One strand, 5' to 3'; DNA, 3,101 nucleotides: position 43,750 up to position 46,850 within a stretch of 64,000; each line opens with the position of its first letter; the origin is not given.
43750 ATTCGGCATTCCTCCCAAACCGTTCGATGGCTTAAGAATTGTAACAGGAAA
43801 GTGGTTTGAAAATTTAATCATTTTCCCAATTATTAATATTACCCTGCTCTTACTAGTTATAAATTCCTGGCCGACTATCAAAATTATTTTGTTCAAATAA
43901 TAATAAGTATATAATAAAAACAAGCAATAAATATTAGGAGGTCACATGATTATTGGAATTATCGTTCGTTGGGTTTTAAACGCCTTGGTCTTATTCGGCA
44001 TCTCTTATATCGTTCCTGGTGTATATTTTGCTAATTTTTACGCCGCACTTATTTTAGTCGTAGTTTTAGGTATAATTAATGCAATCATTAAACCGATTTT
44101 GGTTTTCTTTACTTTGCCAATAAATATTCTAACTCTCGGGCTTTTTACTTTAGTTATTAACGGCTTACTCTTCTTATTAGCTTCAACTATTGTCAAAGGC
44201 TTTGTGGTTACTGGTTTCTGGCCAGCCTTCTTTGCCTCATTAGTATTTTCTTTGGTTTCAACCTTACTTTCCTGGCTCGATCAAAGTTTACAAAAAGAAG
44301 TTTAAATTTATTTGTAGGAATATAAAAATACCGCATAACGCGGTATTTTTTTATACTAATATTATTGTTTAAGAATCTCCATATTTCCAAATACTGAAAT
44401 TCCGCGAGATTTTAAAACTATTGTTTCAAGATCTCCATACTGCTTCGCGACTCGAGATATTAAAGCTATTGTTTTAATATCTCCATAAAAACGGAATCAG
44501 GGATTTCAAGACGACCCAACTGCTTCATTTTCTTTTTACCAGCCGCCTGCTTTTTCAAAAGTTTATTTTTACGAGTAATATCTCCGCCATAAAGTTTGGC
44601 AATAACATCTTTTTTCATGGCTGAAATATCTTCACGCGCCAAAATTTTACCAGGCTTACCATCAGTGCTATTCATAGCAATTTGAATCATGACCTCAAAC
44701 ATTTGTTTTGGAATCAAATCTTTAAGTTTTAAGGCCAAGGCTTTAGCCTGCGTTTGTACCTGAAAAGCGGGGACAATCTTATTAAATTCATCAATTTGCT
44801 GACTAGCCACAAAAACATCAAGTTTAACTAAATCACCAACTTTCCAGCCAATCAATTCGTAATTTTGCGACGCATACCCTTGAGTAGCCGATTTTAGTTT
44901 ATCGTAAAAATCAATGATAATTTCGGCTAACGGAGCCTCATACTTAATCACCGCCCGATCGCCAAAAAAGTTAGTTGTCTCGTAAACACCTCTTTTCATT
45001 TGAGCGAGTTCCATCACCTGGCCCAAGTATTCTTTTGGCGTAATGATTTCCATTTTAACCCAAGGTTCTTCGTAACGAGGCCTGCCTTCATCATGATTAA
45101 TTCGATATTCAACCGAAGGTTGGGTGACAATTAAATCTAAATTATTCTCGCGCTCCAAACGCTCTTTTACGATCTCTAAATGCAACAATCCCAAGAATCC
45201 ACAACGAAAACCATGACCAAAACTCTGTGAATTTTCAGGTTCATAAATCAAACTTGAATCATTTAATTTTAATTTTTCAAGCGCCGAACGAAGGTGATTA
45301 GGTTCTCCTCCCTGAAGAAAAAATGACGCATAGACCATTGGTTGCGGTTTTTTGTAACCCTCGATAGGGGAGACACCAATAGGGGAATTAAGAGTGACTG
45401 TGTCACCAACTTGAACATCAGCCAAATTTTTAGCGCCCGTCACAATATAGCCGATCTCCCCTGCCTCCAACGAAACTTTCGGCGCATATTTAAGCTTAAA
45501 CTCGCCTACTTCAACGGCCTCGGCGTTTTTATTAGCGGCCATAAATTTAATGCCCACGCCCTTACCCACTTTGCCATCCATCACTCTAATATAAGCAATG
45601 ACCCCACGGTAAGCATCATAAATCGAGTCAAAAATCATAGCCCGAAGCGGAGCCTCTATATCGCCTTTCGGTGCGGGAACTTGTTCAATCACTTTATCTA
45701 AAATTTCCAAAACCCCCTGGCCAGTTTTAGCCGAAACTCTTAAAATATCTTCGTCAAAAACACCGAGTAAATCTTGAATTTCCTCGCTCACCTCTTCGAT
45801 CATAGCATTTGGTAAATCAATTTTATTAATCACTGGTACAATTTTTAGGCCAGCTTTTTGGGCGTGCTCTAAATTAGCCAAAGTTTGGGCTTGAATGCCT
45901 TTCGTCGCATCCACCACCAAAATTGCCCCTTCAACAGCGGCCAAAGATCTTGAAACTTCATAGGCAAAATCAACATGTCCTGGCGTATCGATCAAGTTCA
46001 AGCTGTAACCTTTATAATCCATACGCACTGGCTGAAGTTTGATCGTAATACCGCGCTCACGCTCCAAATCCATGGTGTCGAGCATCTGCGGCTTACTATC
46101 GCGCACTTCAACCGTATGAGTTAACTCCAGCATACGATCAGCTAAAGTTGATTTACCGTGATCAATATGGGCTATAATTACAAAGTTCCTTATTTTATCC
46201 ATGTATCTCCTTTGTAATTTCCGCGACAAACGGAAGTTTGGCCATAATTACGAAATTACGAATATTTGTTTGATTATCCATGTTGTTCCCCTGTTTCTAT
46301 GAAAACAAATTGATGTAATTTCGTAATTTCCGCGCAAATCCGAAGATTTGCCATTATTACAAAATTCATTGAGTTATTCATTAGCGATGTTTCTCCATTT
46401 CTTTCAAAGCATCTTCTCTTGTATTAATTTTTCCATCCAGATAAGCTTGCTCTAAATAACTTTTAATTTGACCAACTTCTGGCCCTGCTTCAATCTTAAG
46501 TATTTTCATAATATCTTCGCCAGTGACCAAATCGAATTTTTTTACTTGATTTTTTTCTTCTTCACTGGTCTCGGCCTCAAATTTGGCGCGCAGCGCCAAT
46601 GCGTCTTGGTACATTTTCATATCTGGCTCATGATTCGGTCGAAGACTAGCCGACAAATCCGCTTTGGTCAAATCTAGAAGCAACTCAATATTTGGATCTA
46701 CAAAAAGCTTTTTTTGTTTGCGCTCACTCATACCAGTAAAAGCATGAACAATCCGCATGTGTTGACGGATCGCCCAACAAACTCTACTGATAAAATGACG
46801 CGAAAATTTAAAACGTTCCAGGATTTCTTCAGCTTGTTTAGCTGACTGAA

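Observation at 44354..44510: Tandem diverged duplications of the lepA 3' end, with a promoter-leader-motif copy between them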

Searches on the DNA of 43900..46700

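Call 52: search_rna_families(source=window, start=43900, end=46700, threshold=evalue, max_evalue=5)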
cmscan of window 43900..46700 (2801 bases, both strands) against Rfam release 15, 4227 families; matches with E-value up to 5: 5.
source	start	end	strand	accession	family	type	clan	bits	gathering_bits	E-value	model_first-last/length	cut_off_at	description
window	44288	44352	+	RF00370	sroD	Gene; sRNA;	-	22.6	50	0.23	1-86/86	no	sroD RNA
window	44294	44354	+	RF01859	Phe_leader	Cis-reg; leader;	-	21.5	55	1.9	1-125/125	no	Phenylalanine leader peptide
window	44324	44394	-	RF01394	isrK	Gene; sRNA;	-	20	50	0.24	1-77/77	no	isrK Hfq binding RNA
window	46245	46327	-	RF04127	MIR8007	Gene; miRNA;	-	16.9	195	4.9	1-226/226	no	MIR8007 microRNA precursor family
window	44805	45002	-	RF00168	Lysine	Cis-reg; riboswitch;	-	15.2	30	0.73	1-182/182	no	Lysine riboswitch aptamer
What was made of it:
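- On Known structured RNA family (Rfam): The best hit is 22.6 bits against a threshold of 50 (call 52).
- There is no Rfam family (call 52).
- Tried and rejected: Rfam scan of 43900-46700 at a permissive E-value found nothing meaningful (call 52).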
